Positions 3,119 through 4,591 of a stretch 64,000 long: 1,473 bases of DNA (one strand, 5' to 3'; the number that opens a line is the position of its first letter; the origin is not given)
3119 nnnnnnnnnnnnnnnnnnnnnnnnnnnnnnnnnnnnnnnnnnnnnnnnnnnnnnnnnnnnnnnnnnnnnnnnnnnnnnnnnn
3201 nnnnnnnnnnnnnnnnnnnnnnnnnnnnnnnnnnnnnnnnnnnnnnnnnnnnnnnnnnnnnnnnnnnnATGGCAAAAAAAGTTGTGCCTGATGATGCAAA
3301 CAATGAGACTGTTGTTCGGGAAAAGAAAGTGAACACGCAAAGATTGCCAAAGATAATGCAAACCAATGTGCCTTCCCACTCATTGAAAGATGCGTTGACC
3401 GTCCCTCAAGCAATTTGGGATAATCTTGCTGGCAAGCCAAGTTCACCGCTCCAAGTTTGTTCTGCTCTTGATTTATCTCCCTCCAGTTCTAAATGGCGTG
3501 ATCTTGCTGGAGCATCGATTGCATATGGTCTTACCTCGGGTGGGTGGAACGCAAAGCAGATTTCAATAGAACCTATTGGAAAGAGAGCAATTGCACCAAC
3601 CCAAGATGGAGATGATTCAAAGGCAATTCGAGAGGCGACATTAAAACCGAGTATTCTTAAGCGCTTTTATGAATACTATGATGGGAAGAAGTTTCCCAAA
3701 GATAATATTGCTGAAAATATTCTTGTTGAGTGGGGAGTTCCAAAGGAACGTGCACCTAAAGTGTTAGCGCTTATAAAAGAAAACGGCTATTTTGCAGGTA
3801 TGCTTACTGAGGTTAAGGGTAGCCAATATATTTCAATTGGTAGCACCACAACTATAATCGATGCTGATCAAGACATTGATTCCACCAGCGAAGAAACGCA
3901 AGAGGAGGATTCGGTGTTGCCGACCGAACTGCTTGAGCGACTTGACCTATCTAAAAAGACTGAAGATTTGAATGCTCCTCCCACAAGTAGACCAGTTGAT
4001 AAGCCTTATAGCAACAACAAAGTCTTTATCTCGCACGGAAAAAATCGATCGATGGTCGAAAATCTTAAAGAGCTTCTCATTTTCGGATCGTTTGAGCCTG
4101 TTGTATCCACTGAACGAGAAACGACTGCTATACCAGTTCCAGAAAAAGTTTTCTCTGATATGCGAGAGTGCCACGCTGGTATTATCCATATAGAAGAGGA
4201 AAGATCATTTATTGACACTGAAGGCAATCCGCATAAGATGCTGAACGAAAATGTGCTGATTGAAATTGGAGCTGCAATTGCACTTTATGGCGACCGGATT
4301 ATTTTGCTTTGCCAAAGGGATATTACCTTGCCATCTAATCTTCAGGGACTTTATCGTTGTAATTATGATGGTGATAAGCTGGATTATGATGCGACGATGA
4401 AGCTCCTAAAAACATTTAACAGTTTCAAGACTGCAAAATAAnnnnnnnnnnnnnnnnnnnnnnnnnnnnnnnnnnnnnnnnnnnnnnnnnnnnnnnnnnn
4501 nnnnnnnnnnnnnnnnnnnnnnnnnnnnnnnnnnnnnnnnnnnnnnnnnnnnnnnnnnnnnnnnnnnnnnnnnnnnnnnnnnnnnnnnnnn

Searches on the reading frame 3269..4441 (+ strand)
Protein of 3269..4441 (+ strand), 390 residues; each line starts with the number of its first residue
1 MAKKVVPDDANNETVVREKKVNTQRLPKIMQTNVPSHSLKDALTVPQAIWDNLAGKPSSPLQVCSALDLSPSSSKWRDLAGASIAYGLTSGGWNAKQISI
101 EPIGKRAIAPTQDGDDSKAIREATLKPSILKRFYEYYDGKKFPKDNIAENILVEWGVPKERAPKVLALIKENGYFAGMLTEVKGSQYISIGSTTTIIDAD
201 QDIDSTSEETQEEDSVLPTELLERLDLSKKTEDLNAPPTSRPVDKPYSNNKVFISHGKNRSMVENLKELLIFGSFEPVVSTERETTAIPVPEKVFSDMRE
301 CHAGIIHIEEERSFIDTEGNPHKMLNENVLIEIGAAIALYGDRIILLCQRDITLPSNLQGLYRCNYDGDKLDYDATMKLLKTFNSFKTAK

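Call 4: search_protein_families(library=pfam, proteins=[window:3269-4438:+], max_evalue=1)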
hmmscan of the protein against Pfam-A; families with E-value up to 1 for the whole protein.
window:3269-4438:+ (390 aa): 1 family
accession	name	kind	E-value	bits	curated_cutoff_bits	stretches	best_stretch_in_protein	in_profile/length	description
PF10137.14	CAP12-PCTIR_TIR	-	4.8e-17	62.5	24.7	1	251-367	1-118/119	CAP12/Pycsar effector protein, TIR domain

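Call 5: search_protein_families(library=padloc, proteins=[window:3269-4438:+], max_evalue=1)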
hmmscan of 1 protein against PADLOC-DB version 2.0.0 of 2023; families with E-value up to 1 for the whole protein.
window:3269-4438:+ (390 aa): 7 families
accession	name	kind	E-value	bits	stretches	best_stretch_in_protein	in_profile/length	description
PDLC05005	PDC-S35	-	7.2e-11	40.3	1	190-369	57-240/264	-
PDLC05007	PDC-S35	-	1.7e-08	32.5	1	200-368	91-253/278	-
PDLC05004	PDC-S35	-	3e-08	31.6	1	201-374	74-247/265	-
PDLC05003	PDC-S35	-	4.1e-08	31.1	1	228-367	68-214/245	-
PDLC05006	PDC-S35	-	2.7e-07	28.2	1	236-384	69-220/231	-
PDLC00731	Effector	-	0.00022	18.3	1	314-385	220-293/306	TIR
PDLC00732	Effector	-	0.022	11.7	1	326-378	228-284/301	TIR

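Call 6: search_protein_families(library=ncbifam, proteins=[window:3269-4438:+], max_evalue=1)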
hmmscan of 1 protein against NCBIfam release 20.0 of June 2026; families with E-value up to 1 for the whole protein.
window:3269-4438:+ (390 aa): 0 families

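Call 7: find_homologous_proteins(query=window:3269-4438:+, max_evalue=0.001)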
Query window:3269-4438:+ (390 aa): 4637 proteins with E <= 0.001 among 8000 candidates; the best 120 are listed.
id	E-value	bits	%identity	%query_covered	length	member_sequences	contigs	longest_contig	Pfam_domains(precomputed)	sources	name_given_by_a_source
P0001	1.1e-255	866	99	100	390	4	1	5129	PF10137.15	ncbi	-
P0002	3.3e-232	789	91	100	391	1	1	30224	PF10137.15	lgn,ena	-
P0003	5.2e-230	781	90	100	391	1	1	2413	PF10137.15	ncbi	-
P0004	2.8e-182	624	75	94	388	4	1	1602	PF10137.15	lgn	-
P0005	3.9e-181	620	72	99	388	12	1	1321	PF10137.15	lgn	-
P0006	4.2e-177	607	74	94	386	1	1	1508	PF10137.15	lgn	-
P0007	1.3e-176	606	72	99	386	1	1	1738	PF10137.15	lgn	-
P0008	3.8e-176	604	70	99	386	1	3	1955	PF10137.15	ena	-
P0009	2.0e-174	598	71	99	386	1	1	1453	PF10137.15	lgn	-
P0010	2.0e-172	592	70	99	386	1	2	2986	PF10137.15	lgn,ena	-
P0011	6.4e-172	590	70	99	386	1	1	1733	PF10137.15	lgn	-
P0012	7.9e-172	590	70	99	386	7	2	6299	PF10137.15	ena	-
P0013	1.1e-171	589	70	99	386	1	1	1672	PF10137.15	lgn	-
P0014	2.0e-171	588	72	94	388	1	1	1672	PF10137.15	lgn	-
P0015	6.5e-171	587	71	94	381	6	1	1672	PF10137.15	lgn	-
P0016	2.4e-169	582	71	94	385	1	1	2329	PF10137.15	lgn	-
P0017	9.1e-168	576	70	97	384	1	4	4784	PF10137.15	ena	-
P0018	4.5e-167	574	69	97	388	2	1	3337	PF10137.15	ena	-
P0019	6.5e-167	574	70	94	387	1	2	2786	PF10137.15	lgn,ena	-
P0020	3.6e-162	558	69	94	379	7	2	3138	PF10137.15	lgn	-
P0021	5.4e-162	557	69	93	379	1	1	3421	PF10137.15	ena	-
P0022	1.2e-161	556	69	94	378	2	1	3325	PF10137.15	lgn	-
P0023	1.2e-161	556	69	94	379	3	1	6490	PF10137.15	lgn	-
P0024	2.7e-160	552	69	94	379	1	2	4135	PF10137.15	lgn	-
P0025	3.1e-160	552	66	99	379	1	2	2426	PF10137.15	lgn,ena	-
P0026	3.8e-159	548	66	99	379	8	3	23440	PF10137.15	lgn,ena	-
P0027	4.5e-158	545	68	93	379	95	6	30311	PF10137.15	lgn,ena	-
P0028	2.7e-155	535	66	93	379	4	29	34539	PF10137.15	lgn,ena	-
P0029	2.1e-154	533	65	97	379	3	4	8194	PF10137.15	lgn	-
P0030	3.8e-153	528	63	99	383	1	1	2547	PF10137.15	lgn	-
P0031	9.9e-153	527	65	95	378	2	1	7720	PF10137.15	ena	-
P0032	1.0e-151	524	66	94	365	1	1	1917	PF10137.15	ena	-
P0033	4.7e-150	518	65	93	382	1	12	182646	PF10137.15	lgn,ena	-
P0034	6.5e-149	514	64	93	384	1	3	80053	PF10137.15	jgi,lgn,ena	-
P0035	2.1e-148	513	60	97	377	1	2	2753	PF10137.15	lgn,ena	-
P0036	2.7e-146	506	64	94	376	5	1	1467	PF10137.15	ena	-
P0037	4.1e-145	502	63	93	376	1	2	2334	PF10137.15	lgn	-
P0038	2.9e-141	489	62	93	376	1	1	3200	PF10137.15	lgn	-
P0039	1.3e-138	481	60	93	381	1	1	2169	PF10137.15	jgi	-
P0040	2.7e-136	473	59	95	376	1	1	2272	PF10137.15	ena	-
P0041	1.5e-127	444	55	93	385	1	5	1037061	PF10137.15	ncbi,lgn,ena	-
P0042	2.6e-125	437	55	97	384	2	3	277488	PF10137.15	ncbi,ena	-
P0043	4.5e-123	429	53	97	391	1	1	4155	PF10137.15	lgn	-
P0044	4.5e-123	429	55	93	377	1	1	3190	PF10137.15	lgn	-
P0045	3.1e-122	427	52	96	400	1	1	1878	PF10137.15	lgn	-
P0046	3.1e-122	427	52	95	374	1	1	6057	PF10137.15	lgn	-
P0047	3.7e-122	426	53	96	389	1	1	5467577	PF10137.15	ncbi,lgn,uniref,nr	ncbi:nucleotide-binding protein [Clostridium estertheticum]|uniref:TIR domain-containing protein n=1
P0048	1.2e-121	425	55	95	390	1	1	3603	PF10137.15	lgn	-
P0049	2.2e-121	424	73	68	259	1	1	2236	PF10137.15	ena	-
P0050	3.9e-121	423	51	99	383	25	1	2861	PF10137.15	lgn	-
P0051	4.6e-121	423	54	92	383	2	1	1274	PF10137.15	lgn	-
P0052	1.2e-120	421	54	92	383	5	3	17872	PF10137.15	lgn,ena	-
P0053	4.8e-120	419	51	96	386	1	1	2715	PF10137.15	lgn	-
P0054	1.0e-119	418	52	96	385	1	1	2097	PF10137.15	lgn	-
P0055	7.5e-119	415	54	95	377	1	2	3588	PF10137.15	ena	-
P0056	1.2e-118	415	53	92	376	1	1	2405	PF10137.15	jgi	jgi:predicted nucleotide-binding protein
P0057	1.7e-118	414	54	95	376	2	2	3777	PF10137.15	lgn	-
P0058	1.9e-118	414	53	93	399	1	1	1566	PF10137.15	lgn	-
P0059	1.1e-117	412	51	92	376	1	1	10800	PF10137.15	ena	-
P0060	1.4e-117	411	52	92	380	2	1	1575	PF10137.15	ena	-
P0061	2.2e-117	411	50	97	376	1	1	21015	PF10137.15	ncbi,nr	ncbi:MAG: nucleotide-binding protein [Bacillota bacterium]|nr:nucleotide-binding protein [Bacillota 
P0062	3.6e-117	410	53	92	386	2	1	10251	PF10137.15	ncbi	-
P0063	5.8e-117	409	51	96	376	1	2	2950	PF10137.15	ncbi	-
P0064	1.3e-116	408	53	92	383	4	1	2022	PF10137.15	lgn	-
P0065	1.4e-116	408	51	92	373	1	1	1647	PF10137.15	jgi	jgi:predicted nucleotide-binding protein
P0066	2.5e-116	407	52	92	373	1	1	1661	PF10137.15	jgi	jgi:predicted nucleotide-binding protein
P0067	3.3e-116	407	52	92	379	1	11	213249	PF10137.15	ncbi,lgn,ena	-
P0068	9.6e-116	405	51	99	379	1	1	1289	PF10137.15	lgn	-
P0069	2.7e-115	404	52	93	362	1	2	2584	PF10137.15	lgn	-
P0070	3.6e-115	403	49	100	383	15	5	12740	PF10137.15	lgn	-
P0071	3.6e-115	403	52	92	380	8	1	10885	PF10137.15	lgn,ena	-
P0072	5.8e-115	403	50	94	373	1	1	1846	PF10137.15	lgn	-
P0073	6.4e-115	403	52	92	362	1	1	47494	PF10137.15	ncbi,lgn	-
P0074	7.4e-115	402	52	94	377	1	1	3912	PF10137.15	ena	-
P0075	9.6e-115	402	50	93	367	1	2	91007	PF10137.15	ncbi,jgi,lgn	ncbi:MAG: TIR domain-containing protein [Pseudomonadota bacterium]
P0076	1.5e-114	401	51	92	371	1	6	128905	PF10137.15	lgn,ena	-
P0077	2.4e-114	401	49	96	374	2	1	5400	PF10137.15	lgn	-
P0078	2.6e-114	401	50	95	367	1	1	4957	PF10137.15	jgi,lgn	jgi:predicted nucleotide-binding protein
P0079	3.4e-114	400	50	95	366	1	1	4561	PF10137.15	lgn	-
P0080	4.6e-114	400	51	92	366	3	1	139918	PF10137.15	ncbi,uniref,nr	ncbi:nucleotide-binding protein [Halomonas sp. SpR1]|uniref:TIR domain-containing protein n=1 Tax=Ha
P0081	4.9e-114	400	50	92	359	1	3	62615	PF10137.15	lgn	-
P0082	6.0e-114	399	50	99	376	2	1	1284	PF10137.15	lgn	-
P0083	7.8e-114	399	51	97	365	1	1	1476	PF10137.15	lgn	-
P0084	9.7e-114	399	50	96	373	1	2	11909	PF10137.15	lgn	-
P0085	1.2e-113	398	52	92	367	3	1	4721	PF10137.15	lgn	-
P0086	2.3e-113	397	51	94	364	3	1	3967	PF10137.15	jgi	-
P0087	2.6e-113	397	51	95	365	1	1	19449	PF10137.15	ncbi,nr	ncbi:MAG: nucleotide-binding protein [Deferrisomatales bacterium]|nr:nucleotide-binding protein [Def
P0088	3.1e-113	397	50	92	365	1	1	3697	PF10137.15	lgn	-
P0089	4.9e-113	396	50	92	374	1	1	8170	PF10137.15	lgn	-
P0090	6.3e-113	396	49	95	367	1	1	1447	PF10137.15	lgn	-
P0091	1.1e-112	395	50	97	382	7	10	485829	PF10137.15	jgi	jgi:predicted nucleotide-binding protein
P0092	2.7e-112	394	51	95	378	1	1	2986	PF10137.15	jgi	jgi:predicted nucleotide-binding protein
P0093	2.9e-112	394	49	94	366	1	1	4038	PF10137.15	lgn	-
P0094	4.5e-112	393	49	95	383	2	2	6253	PF10137.15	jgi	jgi:predicted nucleotide-binding protein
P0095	6.3e-112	393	50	94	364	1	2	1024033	PF10137.15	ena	-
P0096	9.2e-112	392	51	92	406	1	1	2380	PF10137.15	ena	-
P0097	1.1e-111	392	52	92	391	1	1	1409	PF10137.15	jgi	jgi:hypothetical protein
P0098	1.7e-111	391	48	95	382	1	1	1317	PF10137.15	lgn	-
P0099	2.0e-111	391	49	94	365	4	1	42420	PF10137.15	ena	-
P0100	2.6e-111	391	51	92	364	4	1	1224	PF10137.15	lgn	-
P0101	2.8e-111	391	49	95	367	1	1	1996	PF10137.15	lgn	-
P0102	4.3e-111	390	48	94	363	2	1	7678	PF10137.15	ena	-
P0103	4.3e-111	390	50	99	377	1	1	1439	PF10137.15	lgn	-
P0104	4.6e-111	390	49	92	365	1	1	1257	PF10137.15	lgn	-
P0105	4.9e-111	390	49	94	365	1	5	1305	PF10137.15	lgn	-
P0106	5.1e-111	390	50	92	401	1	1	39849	PF10137.15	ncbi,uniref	ncbi:TIR domain-containing protein [Stenotrophomonas maltophilia]|uniref:TIR domain-containing prote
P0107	6.9e-111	389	52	92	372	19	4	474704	PF10137.15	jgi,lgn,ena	-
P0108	7.3e-111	389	50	95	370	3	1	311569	PF10137.15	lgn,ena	-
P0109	7.5e-111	389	49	94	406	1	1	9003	PF10137.15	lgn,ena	-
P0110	7.7e-111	389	49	92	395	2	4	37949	PF10137.15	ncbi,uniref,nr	ncbi:TIR domain-containing protein [Stenotrophomonas maltophilia]|uniref:TIR domain-containing prote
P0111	1.3e-110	388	48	93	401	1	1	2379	PF10137.15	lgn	-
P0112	1.3e-110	388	49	92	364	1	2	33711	PF10137.15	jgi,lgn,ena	-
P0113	1.7e-110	388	49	94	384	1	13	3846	PF10137.15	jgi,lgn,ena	-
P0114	1.7e-110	388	49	94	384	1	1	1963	PF10137.15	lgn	-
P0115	1.7e-110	388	49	92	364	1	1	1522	PF10137.15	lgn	-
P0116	2.4e-110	388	49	98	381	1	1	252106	PF10137.15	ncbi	ncbi:MAG: nucleotide-binding protein [Nitrospira sp.]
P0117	2.6e-110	387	49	93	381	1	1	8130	PF10137.15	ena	-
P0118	2.9e-110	387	49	92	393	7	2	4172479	PF10137.15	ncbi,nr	ncbi:putative nucleotide-binding protein [Stenotrophomonas sp. SORGH_AS282]|nr:putative nucleotide-b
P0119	4.2e-110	387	51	92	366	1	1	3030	PF10137.15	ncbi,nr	ncbi:MAG: hypothetical protein C0490_09130 [Marivirga sp.]|nr:hypothetical protein [Marivirga sp.]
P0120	5.3e-110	386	50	92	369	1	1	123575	PF10137.15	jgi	jgi:predicted nucleotide-binding protein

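Call 10: find_encoding_contigs(protein=window:3269-4441:+, flank=10000, max_places=6)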
Protein window:3269-4441:+ (390 aa): 5 contigs read that carry it; 5 places shown.
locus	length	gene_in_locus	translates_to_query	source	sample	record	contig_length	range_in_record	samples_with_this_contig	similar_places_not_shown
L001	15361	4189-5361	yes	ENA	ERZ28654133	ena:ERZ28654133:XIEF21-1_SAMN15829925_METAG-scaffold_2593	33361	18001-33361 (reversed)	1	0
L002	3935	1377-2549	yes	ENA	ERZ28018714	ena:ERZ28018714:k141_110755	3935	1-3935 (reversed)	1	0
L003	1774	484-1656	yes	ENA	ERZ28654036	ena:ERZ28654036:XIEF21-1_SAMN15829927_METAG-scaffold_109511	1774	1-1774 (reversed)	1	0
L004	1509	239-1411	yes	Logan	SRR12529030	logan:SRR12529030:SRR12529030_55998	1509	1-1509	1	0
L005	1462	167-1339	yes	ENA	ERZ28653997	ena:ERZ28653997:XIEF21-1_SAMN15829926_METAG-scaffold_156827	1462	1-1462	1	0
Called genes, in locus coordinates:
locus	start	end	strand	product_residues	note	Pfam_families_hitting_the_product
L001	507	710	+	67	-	PF12728:HTH_17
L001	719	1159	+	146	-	PF13730:HTH_36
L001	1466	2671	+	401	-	PF14659:Phage_int_SAM_3, PF00589:Phage_integrase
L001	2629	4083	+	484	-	PF14659:Phage_int_SAM_3, PF00589:Phage_integrase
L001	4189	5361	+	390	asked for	PF10137:CAP12-PCTIR_TIR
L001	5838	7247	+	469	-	PF28494:GlyRS_ins_1 (faint), PF00587:tRNA-synt_2b, PF03129:HGTP_anticodon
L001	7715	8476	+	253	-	PF01195:Pept_tRNA_hydro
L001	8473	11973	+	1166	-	PF17757:UvrB_inter, PF02559:CarD_TRCF_RID, PF00270:DEAD, PF00271:Helicase_C, PF03461:TRCF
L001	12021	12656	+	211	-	PF00293:NUDIX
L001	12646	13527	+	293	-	PF04055:Radical_SAM (weak)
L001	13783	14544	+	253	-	PF00520:Ion_trans, PF07885:Ion_trans_2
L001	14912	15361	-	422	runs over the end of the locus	PF01018:GTP1_OBG, PF01926:MMR_HSR1, PF02421:FeoB_N (weak), PF09269:DUF1967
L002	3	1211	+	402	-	?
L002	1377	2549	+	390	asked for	PF10137:CAP12-PCTIR_TIR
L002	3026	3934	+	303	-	?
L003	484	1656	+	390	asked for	PF10137:CAP12-PCTIR_TIR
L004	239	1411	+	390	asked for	PF10137:CAP12-PCTIR_TIR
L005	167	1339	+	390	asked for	PF10137:CAP12-PCTIR_TIR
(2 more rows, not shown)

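Call 11: find_encoding_contigs(protein=P0002, flank=10000, max_places=4)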
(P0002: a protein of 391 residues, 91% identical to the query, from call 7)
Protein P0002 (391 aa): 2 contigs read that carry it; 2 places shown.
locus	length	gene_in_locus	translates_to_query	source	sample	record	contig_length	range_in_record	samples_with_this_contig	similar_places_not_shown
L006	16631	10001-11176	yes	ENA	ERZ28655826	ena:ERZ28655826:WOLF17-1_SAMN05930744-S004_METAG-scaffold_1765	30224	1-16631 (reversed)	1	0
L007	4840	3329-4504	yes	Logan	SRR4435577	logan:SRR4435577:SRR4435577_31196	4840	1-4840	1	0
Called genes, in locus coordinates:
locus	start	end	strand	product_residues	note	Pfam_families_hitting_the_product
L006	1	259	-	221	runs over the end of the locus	PF02525:Flavodoxin_2, PF03358:FMN_red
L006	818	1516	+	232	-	PF13151:DUF3990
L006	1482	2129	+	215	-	PF01381:HTH_3, PF13560:HTH_31 (faint)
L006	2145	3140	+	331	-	-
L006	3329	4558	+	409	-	PF13173:AAA_14, PF13635:DUF4143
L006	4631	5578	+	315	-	PF00145:DNA_methylase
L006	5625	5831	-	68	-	-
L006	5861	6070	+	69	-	PF12728:HTH_17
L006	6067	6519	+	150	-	PF13730:HTH_36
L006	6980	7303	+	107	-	-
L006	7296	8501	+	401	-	PF14659:Phage_int_SAM_3, PF00589:Phage_integrase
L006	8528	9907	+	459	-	PF14659:Phage_int_SAM_3, PF00589:Phage_integrase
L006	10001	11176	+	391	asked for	PF10137:CAP12-PCTIR_TIR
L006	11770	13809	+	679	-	PF01368:DHH, PF02272:DHHA1, PF17768:RecJ_OB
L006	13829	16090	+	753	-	PF13328:HD_4, PF01966:HD, PF04607:RelA_SpoT, PF02824:TGS, PF19296:RelA_AH, PF28438:RelA_RIS, PF13291:ACT_4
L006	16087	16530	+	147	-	PF02580:Tyr_Deacylase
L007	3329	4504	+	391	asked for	PF10137:CAP12-PCTIR_TIR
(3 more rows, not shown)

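Call 19: find_encoding_contigs(protein=P0047, flank=8000, max_places=2)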
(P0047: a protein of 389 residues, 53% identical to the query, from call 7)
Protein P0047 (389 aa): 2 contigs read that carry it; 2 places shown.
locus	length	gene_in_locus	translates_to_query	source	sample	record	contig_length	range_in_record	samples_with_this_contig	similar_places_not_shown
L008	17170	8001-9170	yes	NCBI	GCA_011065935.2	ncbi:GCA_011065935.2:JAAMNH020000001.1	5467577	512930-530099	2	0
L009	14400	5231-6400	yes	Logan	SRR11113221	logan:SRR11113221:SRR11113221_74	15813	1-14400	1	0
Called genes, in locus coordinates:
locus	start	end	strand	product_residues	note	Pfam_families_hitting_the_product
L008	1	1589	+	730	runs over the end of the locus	PF22896:OB_RNR_1st (weak), PF08206:OB_RNB, PF17876:CSD2, PF08206:OB_RNB, PF17849:OB_Dis3, PF17876:CSD2, PF00773:RNB, PF00575:S1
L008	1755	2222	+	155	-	PF01668:SmpB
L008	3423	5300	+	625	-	PF01757:Acyl_transf_3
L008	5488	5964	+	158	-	PF04542:Sigma70_r2, PF08281:Sigma70_r4_2, PF04545:Sigma70_r4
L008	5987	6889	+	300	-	PF13786:DUF4179 (weak), PF13739:PdaC (weak), PF11738:DUF3298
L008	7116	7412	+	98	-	-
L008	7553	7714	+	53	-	-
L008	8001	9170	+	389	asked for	PF10137:CAP12-PCTIR_TIR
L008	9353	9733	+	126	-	-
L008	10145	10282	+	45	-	-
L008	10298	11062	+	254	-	PF07508:Recombinase, PF13408:Zn_ribbon_recom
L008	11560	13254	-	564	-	PF02129:Peptidase_S15, PF08530:PepX_C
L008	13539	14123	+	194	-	PF00440:TetR_N (weak)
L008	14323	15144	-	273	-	PF00015:MCPsignal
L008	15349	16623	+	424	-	PF00108:Thiolase_N, PF00109:ketoacyl-synt (weak), PF22691:Thiolase_C_1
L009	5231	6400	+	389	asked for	PF10137:CAP12-PCTIR_TIR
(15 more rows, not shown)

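Call 20: find_encoding_contigs(protein=P0118, flank=8000, max_places=2)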
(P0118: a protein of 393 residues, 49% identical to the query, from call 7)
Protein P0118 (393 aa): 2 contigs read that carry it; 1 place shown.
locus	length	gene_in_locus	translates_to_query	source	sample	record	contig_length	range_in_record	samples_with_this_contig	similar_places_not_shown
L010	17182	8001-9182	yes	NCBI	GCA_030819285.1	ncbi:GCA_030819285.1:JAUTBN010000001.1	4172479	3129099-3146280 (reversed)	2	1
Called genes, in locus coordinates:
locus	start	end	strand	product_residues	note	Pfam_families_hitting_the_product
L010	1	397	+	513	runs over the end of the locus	PF00884:Sulfatase, PF16347:SGSH_C (faint), PF14707:Sulfatase_C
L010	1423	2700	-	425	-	PF06527:TniQ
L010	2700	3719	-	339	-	PF05621:TniB, PF13191:AAA_16 (weak), PF13173:AAA_14 (faint), PF13401:AAA_22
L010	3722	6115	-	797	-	PF00665:rve (weak)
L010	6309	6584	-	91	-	-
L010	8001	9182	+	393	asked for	PF10137:CAP12-PCTIR_TIR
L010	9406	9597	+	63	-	PF07411:DUF1508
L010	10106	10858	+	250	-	PF20613:HipA_2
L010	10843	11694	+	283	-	PF11236:DUF3037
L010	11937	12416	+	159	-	-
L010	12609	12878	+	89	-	PF03891:DUF333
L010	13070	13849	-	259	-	PF00561:Abhydrolase_1 (faint), PF12695:Abhydrolase_5 (weak), PF12697:Abhydrolase_6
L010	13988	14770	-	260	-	PF00106:adh_short, PF01370:Epimerase (weak), PF13561:adh_short_C2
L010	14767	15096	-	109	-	PF12680:SnoaL_2 (weak)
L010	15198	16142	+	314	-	PF00126:HTH_1, PF03466:LysR_substrate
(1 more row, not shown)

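Call 21: find_encoding_contigs(protein=P0041, flank=8000, max_places=2)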
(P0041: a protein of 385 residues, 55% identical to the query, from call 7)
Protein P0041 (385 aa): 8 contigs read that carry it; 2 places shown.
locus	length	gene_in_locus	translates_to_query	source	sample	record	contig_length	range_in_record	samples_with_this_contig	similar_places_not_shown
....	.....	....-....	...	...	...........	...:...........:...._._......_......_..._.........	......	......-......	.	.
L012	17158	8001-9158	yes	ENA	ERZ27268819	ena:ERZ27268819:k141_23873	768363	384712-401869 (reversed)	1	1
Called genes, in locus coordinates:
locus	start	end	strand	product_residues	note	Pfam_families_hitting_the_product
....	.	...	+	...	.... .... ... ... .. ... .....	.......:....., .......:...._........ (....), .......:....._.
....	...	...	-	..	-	-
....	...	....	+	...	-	-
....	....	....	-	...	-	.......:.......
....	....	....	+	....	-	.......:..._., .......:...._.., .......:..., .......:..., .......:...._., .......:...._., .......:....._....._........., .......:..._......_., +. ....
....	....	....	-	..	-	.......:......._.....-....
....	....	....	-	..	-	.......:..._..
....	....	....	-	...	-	-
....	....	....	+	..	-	-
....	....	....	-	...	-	-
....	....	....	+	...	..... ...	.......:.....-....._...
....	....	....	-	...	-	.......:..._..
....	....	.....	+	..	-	-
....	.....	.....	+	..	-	-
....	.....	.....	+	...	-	-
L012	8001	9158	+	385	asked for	PF10137:CAP12-PCTIR_TIR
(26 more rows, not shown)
